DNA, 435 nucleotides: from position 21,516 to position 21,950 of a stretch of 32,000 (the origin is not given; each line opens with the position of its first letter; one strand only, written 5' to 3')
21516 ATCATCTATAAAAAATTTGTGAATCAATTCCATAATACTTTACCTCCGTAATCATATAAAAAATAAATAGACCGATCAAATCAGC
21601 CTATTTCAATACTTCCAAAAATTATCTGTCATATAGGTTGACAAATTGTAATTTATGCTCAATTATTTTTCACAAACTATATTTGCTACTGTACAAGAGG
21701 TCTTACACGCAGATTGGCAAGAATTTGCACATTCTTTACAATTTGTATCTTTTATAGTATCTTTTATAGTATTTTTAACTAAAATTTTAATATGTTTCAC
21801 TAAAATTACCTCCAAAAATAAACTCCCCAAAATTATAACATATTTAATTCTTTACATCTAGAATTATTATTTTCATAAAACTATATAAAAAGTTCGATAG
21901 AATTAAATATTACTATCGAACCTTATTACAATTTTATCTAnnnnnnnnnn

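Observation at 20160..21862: Unlisted 45-codon six-cysteine peptide gene plus radical SAM/SPASM enzyme: a SCIFF-type RiPP pair wedged into the Sec translocon locus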

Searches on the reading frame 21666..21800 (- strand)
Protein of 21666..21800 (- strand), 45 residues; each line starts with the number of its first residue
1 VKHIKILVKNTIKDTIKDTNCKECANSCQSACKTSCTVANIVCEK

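Call 3: search_protein_families(library=ncbifam, proteins=[window:21666-21800:-], max_evalue=0.01)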
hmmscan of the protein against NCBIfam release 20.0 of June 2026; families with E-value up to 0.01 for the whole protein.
seq(45 aa): 1 family
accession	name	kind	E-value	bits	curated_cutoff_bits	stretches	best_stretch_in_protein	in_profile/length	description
TIGR03973.1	six_Cys_in_45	equivalog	2.7e-19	68.8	50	1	2-44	1-43/43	six-cysteine ranthipeptide SCIFF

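Call 4: search_protein_families(library=pfam, proteins=[window:21666-21800:-], max_evalue=0.01)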
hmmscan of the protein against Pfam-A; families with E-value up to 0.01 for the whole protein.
seq(45 aa): 1 family
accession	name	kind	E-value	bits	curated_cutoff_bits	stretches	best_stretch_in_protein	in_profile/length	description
PF13165.11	SCIFF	-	1.1e-19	70.5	27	1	2-45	1-44/44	Six-cysteine peptide SCIFF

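Call 16: find_homologous_proteins(query=window:21666-21800:-, max_evalue=0.001)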
Query seq(45 aa) (45 aa): 640 proteins with E <= 0.001 among 678 candidates; the best 120 are listed.
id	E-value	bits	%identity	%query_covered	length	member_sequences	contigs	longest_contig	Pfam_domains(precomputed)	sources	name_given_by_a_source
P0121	1.4e-19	85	96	100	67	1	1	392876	PF13165.12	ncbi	-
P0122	1.2e-18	82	96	100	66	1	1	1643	PF13165.12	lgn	-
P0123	8.2e-13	64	71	100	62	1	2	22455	PF13165.12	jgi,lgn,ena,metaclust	metaclust:\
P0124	1.4e-12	64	73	98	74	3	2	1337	PF13165.12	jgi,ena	-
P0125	4.5e-12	62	71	100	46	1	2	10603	PF13165.12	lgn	-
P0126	8.2e-12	61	67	100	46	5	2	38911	PF13165.12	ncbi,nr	ncbi:MAG: six-cysteine ranthipeptide SCIFF [Clostridiales bacterium]|nr:six-cysteine ranthipeptide S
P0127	8.2e-12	61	70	98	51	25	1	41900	PF13165.12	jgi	jgi:predicted ribosomally synthesized six-cysteine peptide SCIFF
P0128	9.0e-12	61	68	98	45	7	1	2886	PF13165.12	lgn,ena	-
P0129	9.0e-12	61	70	98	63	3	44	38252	PF13165.12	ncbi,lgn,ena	-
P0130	9.1e-12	61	73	100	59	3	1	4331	PF13165.12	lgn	-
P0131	3.4e-11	59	68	98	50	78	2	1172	PF13165.12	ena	-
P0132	3.7e-11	59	70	98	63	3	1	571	PF13165.12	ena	-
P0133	4.3e-11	59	67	100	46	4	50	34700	PF13165.12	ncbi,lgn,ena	-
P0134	5.2e-11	59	67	100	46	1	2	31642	PF13165.12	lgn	-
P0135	7.7e-11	58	66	98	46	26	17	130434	PF13165.12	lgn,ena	-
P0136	1.4e-10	57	67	100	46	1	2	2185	PF13165.12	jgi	jgi:predicted ribosomally synthesized six-cysteine peptide SCIFF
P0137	1.9e-10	57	66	98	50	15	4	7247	PF13165.12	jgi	jgi:predicted ribosomally synthesized six-cysteine peptide SCIFF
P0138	1.9e-10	57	61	98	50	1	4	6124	PF13165.12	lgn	-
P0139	1.9e-10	57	67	100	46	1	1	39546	PF13165.12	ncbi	-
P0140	4.1e-10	56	68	98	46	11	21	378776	PF13165.12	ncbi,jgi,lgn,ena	jgi:predicted ribosomally synthesized six-cysteine peptide SCIFF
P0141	4.8e-10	56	66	98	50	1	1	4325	PF13165.12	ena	-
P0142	5.0e-10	56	66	98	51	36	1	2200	PF13165.12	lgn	-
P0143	5.3e-10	56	68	98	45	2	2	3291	PF13165.12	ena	-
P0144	5.4e-10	56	67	100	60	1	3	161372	PF13165.12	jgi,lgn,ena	-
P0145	5.7e-10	56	64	98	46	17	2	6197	PF13165.12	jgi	jgi:predicted ribosomally synthesized six-cysteine peptide SCIFF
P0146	6.8e-10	55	67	100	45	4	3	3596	PF13165.12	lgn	-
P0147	7.0e-10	55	68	98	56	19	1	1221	PF13165.12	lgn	-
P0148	8.1e-10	55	64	100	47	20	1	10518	PF13165.12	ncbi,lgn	-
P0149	9.4e-10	55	62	100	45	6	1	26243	PF13165.12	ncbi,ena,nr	ncbi:MAG TPA: six-cysteine peptide SCIFF [Firmicutes bacterium]|nr:six-cysteine peptide SCIFF [Bacil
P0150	1.0e-9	55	66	98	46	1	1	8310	PF13165.12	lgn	-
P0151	1.1e-9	55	66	98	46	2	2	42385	PF13165.12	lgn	-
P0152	1.3e-9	54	66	98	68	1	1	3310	PF13165.12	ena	-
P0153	1.5e-9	54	67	100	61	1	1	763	PF13165.12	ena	-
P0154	1.7e-9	54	64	100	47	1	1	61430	PF13165.12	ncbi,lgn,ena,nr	ncbi:MAG: six-cysteine peptide SCIFF [Clostridia bacterium]|nr:six-cysteine peptide SCIFF [Clostridi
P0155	1.7e-9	54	66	98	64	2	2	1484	PF13165.12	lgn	-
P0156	1.7e-9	54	60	100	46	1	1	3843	PF13165.12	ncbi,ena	-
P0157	2.0e-9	54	64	98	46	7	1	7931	PF13165.12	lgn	-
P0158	2.2e-9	54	64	98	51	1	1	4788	PF13165.12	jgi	jgi:predicted ribosomally synthesized six-cysteine peptide SCIFF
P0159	2.3e-9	54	68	98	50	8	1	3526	PF13165.12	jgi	-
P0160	2.5e-9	54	68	98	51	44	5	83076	PF13165.12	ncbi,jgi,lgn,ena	-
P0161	2.5e-9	54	64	98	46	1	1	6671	PF13165.12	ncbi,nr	ncbi:MAG TPA: six-cysteine peptide SCIFF [Clostridiaceae bacterium]|nr:six-cysteine peptide SCIFF [C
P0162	2.6e-9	54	61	98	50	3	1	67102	PF13165.12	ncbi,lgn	-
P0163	3.3e-9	53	64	100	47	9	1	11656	PF13165.12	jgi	-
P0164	3.3e-9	53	66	98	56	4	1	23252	PF13165.12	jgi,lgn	-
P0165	3.4e-9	53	64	100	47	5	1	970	PF13165.12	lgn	-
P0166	3.7e-9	53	61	98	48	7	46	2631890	PF13165.12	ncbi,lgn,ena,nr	ncbi:six-cysteine ranthipeptide SCIFF [Clostridium mediterraneense]|nr:six-cysteine ranthipeptide SC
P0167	3.8e-9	53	68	98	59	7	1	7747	PF13165.12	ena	-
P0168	4.0e-9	53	64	100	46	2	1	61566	PF13165.12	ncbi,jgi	ncbi:MAG: six-cysteine ranthipeptide SCIFF [Clostridia bacterium]|jgi:predicted ribosomally synthesi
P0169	4.2e-9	53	60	100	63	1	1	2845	PF13165.12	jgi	jgi:predicted ribosomally synthesized six-cysteine peptide SCIFF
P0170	4.2e-9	53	67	100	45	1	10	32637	PF13165.12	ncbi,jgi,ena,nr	ncbi:MAG: six-cysteine ranthipeptide SCIFF [Caldicoprobacterales bacterium]|nr:six-cysteine ranthipe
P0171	4.3e-9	53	62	100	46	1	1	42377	PF13165.12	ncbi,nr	ncbi:six-cysteine ranthipeptide SCIFF [Herbivorax sp. ANBcel31]|nr:six-cysteine ranthipeptide SCIFF 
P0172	4.8e-9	53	66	98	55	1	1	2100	PF13165.12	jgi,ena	-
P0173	5.1e-9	53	67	100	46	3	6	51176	PF13165.12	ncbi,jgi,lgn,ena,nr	ncbi:MAG: six-cysteine peptide SCIFF [Ruminococcaceae bacterium]|nr:six-cysteine peptide SCIFF [Osci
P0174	5.1e-9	53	62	100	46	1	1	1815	PF13165.12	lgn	-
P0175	5.3e-9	53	68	98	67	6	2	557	PF13165.12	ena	-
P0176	5.4e-9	53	66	98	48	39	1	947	PF13165.12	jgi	jgi:predicted ribosomally synthesized six-cysteine peptide SCIFF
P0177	5.9e-9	52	61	98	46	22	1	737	PF13165.12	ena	-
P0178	6.2e-9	52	66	98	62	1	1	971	PF13165.12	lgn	-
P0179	6.3e-9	52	64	100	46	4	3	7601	PF13165.12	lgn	-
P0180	6.4e-9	52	64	98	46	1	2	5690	PF13165.12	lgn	-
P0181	6.6e-9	52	64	100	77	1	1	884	PF13165.12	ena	-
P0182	6.6e-9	52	60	100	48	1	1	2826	PF13165.12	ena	-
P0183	7.0e-9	52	62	100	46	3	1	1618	PF13165.12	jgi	-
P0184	7.1e-9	52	62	100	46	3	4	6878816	PF13165.12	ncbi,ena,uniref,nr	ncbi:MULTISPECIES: six-cysteine ranthipeptide SCIFF [Pseudobacteroides]|uniref:Six-cysteine peptide 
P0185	7.3e-9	52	66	98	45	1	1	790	PF13165.12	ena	-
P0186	7.4e-9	52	64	100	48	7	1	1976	PF13165.12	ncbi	-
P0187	7.6e-9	52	62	100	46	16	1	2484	PF13165.12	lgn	-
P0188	7.9e-9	52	60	100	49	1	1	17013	PF13165.12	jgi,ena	-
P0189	8.3e-9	52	64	98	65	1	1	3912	PF13165.12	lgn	-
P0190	8.7e-9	52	61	98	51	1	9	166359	PF13165.12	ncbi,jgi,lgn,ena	jgi:predicted ribosomally synthesized six-cysteine peptide SCIFF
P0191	8.8e-9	52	64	98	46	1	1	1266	PF13165.12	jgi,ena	-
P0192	9.2e-9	52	61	98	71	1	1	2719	PF13165.12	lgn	-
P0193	9.3e-9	52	64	100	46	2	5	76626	PF13165.12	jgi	-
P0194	9.4e-9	52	67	100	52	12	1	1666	PF13165.12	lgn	-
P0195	1.1e-8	52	62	100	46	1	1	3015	PF13165.12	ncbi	-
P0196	1.1e-8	52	67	100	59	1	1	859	PF13165.12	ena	-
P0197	1.3e-8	51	61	98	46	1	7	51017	PF13165.12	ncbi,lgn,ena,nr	ncbi:MAG: six-cysteine ranthipeptide SCIFF [Clostridia bacterium]|nr:six-cysteine ranthipeptide SCIF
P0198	1.3e-8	51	64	98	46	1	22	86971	PF13165.12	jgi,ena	-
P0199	1.4e-8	51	64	100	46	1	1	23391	PF13165.12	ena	-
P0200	1.5e-8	51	61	98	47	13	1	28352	PF13165.12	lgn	-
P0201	1.6e-8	51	62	100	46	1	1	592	PF13165.12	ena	-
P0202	1.7e-8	51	64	98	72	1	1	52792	PF13165.12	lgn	-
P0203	1.8e-8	51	70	98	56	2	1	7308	PF13165.12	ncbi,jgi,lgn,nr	ncbi:MAG: six-cysteine ranthipeptide SCIFF [Clostridiales bacterium]|jgi:predicted ribosomally synth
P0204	1.8e-8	51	71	100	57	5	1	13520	PF13165.12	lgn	-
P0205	1.8e-8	51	66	98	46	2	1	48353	PF13165.12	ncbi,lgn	-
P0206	1.8e-8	51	62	100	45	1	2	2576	PF13165.12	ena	-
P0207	2.0e-8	51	64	98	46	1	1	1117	PF13165.12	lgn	-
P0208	2.1e-8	51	64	100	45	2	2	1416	PF13165.12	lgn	-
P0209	2.3e-8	51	61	98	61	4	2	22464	PF13165.12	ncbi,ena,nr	ncbi:MAG TPA: six-cysteine ranthipeptide SCIFF [Bacillota bacterium]|nr:six-cysteine ranthipeptide S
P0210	2.3e-8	51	64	98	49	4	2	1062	PF13165.12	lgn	-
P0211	2.3e-8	51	61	98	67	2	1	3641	PF13165.12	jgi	jgi:predicted ribosomally synthesized six-cysteine peptide SCIFF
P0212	2.3e-8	51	61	98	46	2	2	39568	PF13165.12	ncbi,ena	-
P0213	2.4e-8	51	64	100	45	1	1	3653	PF13165.12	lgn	-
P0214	2.4e-8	51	61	98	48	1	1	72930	PF13165.12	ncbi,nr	ncbi:MAG: six-cysteine ranthipeptide SCIFF [Oscillospiraceae bacterium]|nr:six-cysteine ranthipeptid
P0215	2.8e-8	50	64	98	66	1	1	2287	PF13165.12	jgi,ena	-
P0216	3.0e-8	50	62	100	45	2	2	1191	PF13165.12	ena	-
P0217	3.1e-8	50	62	100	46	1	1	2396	PF13165.12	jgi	jgi:predicted ribosomally synthesized six-cysteine peptide SCIFF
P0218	3.2e-8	50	68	98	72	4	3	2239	PF13165.12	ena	-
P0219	3.3e-8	50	60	100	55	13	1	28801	PF13165.12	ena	-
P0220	3.4e-8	50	60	100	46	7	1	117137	PF13165.12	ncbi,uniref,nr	ncbi:putative ribosomally synthesized six-cysteine peptide SCIFF [Anaerobacterium chartisolvens]|uni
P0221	3.5e-8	50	68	91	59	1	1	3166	PF13165.12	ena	-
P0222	3.6e-8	50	60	100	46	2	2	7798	PF13165.12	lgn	-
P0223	3.7e-8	50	60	100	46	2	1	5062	PF13165.12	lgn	-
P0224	3.7e-8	50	62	100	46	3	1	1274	PF13165.12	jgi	jgi:predicted ribosomally synthesized six-cysteine peptide SCIFF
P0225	3.7e-8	50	61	98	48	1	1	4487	PF13165.12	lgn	-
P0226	4.0e-8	50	60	100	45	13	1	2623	PF13165.12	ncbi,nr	ncbi:MAG: six-cysteine ranthipeptide SCIFF [Firmicutes bacterium]|nr:six-cysteine ranthipeptide SCIF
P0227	4.0e-8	50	64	100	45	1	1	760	PF13165.12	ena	-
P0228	4.0e-8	50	64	98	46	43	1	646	PF13165.12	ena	-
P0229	4.2e-8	50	61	98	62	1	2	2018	PF13165.12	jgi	-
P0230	4.2e-8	50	64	100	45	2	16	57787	PF13165.12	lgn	-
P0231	4.2e-8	50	59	98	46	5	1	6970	PF13165.12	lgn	-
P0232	4.5e-8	50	64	98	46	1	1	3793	PF13165.12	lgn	-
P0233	4.6e-8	50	60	100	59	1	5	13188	PF13165.12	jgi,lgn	jgi:predicted ribosomally synthesized six-cysteine peptide SCIFF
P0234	4.6e-8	50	64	98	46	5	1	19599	PF13165.12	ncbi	-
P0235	4.6e-8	50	64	100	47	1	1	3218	PF13165.12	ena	-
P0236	4.9e-8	50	62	100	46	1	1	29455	PF13165.12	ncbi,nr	ncbi:MAG: six-cysteine ranthipeptide SCIFF [Clostridia bacterium]|nr:six-cysteine ranthipeptide SCIF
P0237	5.1e-8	50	58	100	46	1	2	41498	PF13165.12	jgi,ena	-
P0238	5.3e-8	49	62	100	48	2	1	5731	PF13165.12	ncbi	-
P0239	5.5e-8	49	61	98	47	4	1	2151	PF13165.12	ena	-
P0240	5.5e-8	49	62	100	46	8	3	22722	PF13165.12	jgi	jgi:predicted ribosomally synthesized six-cysteine peptide SCIFF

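Call 18: find_encoding_contigs(protein=P0184, flank=6000, max_places=4)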
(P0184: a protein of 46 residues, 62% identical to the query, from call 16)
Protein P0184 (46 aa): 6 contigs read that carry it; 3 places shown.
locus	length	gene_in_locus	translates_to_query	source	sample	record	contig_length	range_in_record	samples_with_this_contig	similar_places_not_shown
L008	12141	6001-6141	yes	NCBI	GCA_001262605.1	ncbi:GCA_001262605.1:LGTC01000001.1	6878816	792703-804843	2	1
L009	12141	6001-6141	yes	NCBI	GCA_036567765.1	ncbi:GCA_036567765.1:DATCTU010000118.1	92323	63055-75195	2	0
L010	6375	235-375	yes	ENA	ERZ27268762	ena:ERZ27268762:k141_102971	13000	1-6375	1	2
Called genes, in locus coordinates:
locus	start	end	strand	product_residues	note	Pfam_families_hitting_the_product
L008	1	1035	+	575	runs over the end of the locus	PF08486:SpoIID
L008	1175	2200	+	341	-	PF02547:Queuosine_synth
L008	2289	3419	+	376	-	PF01702:TGT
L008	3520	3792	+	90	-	PF02699:YajC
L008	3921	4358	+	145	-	PF12670:DUF3792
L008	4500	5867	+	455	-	-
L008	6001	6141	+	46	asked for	PF13165:SCIFF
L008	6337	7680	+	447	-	PF04055:Radical_SAM, PF13353:Fer4_12, PF13186:SPASM (weak)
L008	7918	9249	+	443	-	PF21760:SecD_1st (weak), PF22599:SecDF_P1_head, PF00873:ACR_tran (weak), PF02355:SecD_SecF_C, PF03176:MMPL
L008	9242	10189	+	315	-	PF02355:SecD_SecF_C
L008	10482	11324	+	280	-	PF02548:Pantoate_transf, PF13714:PEP_mutase (weak)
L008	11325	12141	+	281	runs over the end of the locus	PF02569:Pantoate_ligase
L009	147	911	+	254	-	PF00376:MerR, PF13411:MerR_1, PF00376:MerR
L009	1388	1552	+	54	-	-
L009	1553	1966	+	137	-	PF01594:AI-2E_transport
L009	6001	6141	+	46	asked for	PF13165:SCIFF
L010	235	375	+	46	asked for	PF13165:SCIFF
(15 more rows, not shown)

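Call 19: find_encoding_contigs(protein=P0173, flank=6000, max_places=6)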
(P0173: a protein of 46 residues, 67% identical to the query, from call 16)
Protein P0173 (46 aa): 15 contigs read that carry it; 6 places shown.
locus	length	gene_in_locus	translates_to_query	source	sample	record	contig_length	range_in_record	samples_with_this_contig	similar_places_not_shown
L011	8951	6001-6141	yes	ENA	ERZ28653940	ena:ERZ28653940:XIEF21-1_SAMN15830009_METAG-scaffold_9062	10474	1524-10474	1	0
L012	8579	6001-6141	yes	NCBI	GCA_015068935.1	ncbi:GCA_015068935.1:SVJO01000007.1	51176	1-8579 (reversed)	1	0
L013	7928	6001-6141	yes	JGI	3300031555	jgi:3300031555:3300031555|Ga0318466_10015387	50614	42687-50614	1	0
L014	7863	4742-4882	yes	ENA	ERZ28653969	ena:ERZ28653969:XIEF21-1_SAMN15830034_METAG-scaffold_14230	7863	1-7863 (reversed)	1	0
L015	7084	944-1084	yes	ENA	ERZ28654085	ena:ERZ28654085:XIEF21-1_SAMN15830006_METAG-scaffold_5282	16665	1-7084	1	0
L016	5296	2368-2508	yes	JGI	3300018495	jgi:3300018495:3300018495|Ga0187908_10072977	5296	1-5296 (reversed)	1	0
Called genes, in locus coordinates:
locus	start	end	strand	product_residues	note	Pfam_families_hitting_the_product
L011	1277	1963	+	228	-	PF01259:SAICAR_synt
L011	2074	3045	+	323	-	PF02275:CBAH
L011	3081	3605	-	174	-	PF18907:DUF5662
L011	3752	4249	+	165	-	PF07155:ECF-ribofla_trS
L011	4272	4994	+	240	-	-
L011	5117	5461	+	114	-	PF02699:YajC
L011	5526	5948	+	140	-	PF12670:DUF3792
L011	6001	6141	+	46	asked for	PF13165:SCIFF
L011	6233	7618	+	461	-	PF13353:Fer4_12, PF04055:Radical_SAM, PF13186:SPASM (weak)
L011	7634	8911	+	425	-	PF01053:Cys_Met_Meta_PP, PF01212:Beta_elim_lyase (faint)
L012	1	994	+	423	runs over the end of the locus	PF06245:DUF1015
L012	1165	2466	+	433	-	PF00999:Na_H_Exchanger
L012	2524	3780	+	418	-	PF00654:Voltage_CLC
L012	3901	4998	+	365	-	PF00392:GntR, PF00155:Aminotran_1_2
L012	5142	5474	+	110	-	PF02699:YajC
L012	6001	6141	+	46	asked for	PF13165:SCIFF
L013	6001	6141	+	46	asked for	PF13165:SCIFF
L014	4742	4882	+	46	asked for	PF13165:SCIFF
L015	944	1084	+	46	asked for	PF13165:SCIFF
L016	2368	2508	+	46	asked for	PF13165:SCIFF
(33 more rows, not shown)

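Call 26: find_related_loci(query=A1, collection=metagenome_contigs, flank=7000)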
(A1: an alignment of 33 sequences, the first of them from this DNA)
Query A1 (45 aa) in metagenome_contigs; peptide patterns used: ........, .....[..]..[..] (x = any residue, [..] = any of these).
600 stretches matched a pattern (row limit reached: there are more); 591 encode a relative of the query (tblastn E <= 1e-3); the best 80 are kept; 80 distinct loci.
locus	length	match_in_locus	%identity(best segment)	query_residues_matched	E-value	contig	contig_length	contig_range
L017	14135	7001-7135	67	1-45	3e-15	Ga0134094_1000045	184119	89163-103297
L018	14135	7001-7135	67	1-45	3e-15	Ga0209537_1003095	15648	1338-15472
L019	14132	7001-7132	68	1-44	5e-15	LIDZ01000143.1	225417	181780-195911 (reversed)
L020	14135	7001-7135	64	1-45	7e-15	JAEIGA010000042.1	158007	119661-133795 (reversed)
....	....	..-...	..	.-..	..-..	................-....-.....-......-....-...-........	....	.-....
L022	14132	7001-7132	66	1-44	1e-14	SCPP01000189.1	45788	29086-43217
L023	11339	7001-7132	66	1-44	1e-14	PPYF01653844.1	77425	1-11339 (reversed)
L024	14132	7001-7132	66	1-44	2e-14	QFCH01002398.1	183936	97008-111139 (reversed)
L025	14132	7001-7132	66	1-44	2e-14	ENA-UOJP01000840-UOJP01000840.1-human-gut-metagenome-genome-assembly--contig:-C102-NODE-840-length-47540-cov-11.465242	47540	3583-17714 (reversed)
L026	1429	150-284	64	1-45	2e-14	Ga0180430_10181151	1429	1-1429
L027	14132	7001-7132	66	1-44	4e-14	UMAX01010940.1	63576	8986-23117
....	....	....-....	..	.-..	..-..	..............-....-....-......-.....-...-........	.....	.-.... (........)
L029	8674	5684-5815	61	1-44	6e-14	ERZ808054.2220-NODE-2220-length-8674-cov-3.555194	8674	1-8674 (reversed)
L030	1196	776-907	61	1-44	6e-14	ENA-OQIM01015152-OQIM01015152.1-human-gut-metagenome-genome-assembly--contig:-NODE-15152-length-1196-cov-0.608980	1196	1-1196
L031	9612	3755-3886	61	1-44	6e-14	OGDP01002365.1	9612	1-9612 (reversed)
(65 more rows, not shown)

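Call 45: search_protein_families(library=ncbifam, proteins=[L008:3921-4358:+, L011:5526-5948:+, L008:4500-5867:+], max_evalue=0.00001)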
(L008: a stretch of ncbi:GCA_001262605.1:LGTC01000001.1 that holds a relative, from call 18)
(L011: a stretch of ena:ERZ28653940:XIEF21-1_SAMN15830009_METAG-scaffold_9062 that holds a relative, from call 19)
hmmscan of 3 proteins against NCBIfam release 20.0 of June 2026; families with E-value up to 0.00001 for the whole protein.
L008:3921-4358:+ (145 aa): 1 family
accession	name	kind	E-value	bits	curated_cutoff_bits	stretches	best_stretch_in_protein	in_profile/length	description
TIGR04086.1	TIGR04086_membr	hypoth_equivalog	1.2e-28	99.5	30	1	21-134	2-115/115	TIGR04086 family membrane protein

L011:5526-5948:+ (140 aa): 1 family
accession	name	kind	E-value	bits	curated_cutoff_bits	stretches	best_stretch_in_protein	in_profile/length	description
TIGR04086.1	TIGR04086_membr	hypoth_equivalog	4.2e-25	88.1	30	1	22-133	3-114/115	TIGR04086 family membrane protein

L008:4500-5867:+ (455 aa): 0 families
